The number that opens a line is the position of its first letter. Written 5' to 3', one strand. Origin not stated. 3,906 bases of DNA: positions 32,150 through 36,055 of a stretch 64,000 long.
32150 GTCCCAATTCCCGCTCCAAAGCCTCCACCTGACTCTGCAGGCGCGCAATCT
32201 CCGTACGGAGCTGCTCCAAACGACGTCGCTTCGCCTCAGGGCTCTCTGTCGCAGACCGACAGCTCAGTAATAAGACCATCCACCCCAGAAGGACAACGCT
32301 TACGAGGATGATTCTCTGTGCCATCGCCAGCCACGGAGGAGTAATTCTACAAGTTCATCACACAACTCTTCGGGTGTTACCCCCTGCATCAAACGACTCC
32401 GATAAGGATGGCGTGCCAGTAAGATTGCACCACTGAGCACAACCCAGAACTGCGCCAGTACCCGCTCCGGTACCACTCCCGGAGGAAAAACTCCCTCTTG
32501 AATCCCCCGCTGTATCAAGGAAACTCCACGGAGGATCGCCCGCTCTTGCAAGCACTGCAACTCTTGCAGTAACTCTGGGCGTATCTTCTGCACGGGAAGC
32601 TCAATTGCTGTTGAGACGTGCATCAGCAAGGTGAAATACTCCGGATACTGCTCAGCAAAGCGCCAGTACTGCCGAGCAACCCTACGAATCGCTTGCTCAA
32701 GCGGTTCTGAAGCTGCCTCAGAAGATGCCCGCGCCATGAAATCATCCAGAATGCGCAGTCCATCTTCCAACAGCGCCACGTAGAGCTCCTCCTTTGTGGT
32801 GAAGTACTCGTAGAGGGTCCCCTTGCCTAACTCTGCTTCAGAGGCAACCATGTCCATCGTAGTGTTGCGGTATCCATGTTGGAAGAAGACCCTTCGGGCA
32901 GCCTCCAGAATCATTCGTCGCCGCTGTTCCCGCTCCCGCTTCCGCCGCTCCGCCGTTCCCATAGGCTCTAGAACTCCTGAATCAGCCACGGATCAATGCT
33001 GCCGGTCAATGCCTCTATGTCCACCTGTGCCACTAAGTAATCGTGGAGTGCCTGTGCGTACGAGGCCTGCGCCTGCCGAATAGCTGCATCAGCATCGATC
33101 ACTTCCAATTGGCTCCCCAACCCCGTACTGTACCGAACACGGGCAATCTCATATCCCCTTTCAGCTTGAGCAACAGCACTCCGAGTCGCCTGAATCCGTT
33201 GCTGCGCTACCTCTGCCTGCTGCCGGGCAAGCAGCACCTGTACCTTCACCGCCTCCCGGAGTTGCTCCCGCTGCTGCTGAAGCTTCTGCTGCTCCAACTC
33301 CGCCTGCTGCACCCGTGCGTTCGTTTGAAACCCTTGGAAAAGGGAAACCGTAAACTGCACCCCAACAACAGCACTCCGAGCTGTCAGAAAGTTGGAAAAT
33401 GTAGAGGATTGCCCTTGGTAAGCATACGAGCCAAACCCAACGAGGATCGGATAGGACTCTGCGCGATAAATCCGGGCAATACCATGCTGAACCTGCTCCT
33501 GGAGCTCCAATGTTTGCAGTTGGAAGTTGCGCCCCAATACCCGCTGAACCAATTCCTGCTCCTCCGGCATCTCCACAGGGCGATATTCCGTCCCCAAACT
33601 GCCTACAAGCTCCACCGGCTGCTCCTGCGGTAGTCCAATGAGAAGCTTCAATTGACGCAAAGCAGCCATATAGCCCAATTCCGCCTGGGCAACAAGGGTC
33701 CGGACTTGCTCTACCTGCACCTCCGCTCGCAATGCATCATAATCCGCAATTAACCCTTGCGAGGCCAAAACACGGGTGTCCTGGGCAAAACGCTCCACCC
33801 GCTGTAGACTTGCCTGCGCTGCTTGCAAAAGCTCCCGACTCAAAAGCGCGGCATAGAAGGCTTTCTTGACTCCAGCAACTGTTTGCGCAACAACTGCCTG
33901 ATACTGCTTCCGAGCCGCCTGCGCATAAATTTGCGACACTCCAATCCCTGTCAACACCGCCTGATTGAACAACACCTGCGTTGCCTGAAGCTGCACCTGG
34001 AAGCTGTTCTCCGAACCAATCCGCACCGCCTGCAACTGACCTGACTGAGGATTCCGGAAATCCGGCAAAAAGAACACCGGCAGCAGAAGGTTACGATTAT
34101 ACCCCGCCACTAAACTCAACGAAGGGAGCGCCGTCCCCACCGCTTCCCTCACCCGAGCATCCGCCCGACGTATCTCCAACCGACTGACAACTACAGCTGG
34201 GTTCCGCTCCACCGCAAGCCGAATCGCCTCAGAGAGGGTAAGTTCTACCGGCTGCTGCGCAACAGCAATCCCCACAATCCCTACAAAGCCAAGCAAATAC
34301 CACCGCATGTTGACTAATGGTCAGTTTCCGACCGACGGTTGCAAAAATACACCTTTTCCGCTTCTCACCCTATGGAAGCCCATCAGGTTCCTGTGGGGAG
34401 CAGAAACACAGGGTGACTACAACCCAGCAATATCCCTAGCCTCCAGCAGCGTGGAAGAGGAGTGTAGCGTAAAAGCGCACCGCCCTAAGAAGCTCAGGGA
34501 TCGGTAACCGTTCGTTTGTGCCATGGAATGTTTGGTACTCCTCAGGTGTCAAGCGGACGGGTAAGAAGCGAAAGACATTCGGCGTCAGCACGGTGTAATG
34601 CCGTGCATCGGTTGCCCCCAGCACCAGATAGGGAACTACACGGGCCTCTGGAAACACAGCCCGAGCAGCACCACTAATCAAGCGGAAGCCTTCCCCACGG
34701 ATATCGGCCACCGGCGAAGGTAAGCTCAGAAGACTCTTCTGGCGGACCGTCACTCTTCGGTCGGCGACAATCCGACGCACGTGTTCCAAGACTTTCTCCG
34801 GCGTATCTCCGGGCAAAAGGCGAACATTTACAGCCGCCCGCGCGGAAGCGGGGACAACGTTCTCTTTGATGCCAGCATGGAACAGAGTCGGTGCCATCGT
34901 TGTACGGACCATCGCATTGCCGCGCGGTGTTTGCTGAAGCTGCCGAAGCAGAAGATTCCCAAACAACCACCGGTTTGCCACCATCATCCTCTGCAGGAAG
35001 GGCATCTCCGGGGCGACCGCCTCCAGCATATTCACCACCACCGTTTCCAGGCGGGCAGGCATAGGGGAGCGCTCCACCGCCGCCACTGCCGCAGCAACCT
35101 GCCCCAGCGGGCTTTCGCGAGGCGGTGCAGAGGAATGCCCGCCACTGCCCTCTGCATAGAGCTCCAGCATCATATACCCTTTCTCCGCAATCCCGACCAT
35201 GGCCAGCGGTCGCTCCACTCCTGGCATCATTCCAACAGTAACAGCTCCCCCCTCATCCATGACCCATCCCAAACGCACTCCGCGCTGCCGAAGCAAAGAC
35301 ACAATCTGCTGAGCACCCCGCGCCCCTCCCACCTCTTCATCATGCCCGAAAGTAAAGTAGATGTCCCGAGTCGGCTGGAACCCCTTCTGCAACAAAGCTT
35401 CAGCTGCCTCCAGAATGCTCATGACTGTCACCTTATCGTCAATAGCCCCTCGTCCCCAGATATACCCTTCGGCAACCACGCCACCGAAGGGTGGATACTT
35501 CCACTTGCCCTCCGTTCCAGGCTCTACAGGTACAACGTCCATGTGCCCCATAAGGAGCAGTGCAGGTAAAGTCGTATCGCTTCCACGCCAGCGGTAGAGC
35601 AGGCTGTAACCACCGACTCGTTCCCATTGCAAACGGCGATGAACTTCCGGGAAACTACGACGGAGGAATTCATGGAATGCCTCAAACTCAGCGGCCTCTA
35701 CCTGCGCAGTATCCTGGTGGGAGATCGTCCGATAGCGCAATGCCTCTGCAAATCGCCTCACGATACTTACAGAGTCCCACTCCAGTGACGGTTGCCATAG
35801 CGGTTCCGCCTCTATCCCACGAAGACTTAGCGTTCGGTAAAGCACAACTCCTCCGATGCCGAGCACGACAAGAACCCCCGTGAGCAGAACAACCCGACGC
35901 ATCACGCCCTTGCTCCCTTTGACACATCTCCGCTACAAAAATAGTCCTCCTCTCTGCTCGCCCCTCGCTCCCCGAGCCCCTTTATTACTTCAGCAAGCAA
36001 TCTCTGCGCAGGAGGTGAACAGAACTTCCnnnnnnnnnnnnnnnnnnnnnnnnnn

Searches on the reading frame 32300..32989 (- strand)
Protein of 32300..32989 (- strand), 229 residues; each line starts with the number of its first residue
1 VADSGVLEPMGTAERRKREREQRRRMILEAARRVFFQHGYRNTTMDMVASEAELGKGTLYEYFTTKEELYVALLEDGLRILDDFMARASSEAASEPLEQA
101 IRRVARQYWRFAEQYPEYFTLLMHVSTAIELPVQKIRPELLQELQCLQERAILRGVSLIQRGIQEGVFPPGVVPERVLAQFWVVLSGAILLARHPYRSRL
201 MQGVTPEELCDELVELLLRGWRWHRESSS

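Call 51: search_protein_families(library=pfam, proteins=[window:32300-32989:-], max_evalue=0.001)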
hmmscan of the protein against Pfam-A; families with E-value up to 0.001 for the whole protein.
window:32300-32989:- (229 aa): 3 families
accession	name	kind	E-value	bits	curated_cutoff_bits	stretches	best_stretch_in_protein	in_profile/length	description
PF00440.29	TetR_N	-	5.8e-18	64.9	24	1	27-73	1-47/47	Bacterial regulatory proteins, tetR family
PF17938.6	TetR_C_29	-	3e-05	24.6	26.2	1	99-180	3-79/119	Tetracyclin repressor-like, C-terminal domain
PF13305.11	TetR_C_33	-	0.0002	22.4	26.8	1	101-215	1-101/103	Tetracyclin repressor-like, C-terminal domain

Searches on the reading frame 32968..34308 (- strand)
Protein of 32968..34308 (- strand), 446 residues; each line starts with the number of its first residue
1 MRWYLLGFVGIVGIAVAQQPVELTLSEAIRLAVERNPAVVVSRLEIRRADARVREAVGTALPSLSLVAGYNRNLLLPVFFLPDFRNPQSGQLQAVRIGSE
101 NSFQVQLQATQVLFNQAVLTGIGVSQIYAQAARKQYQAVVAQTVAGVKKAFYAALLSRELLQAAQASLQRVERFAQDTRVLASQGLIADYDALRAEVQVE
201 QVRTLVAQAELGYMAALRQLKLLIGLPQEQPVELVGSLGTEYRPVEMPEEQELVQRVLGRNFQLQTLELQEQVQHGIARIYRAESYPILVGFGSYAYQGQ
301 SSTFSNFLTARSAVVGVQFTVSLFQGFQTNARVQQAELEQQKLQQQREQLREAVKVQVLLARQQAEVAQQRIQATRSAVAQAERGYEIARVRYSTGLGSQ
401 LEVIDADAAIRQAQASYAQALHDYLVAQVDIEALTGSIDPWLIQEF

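Call 51: search_protein_families(library=pfam, proteins=[window:32968-34308:-], max_evalue=0.001)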
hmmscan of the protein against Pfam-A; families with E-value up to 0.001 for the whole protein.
window:32968-34308:- (446 aa): 1 family
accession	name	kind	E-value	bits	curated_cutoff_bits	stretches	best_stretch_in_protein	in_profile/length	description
PF02321.23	OEP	-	4.4e-49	167.3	22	2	251-436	2-187/187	Outer membrane efflux protein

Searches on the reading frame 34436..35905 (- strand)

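Call 51: search_protein_families(library=pfam, proteins=[window:34436-35905:-], max_evalue=0.001)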
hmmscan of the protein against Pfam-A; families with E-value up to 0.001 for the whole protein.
window:34436-35905:- (489 aa): 4 families
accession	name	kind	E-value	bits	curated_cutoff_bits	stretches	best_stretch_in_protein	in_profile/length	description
PF01546.33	Peptidase_M20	-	3e-30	106.1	24.6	1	117-483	1-204/206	Peptidase family M20/M25/M40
PF07687.19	M20_dimer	-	1.7e-13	50.9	21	1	239-382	1-101/107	Peptidase dimerisation domain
PF04389.22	Peptidase_M28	-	3e-09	37.3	21.3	1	105-203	5-78/193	Peptidase family M28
PF05343.19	Peptidase_M42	-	0.00072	19.1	23.2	0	144-202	123-177/292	M42 glutamyl aminopeptidase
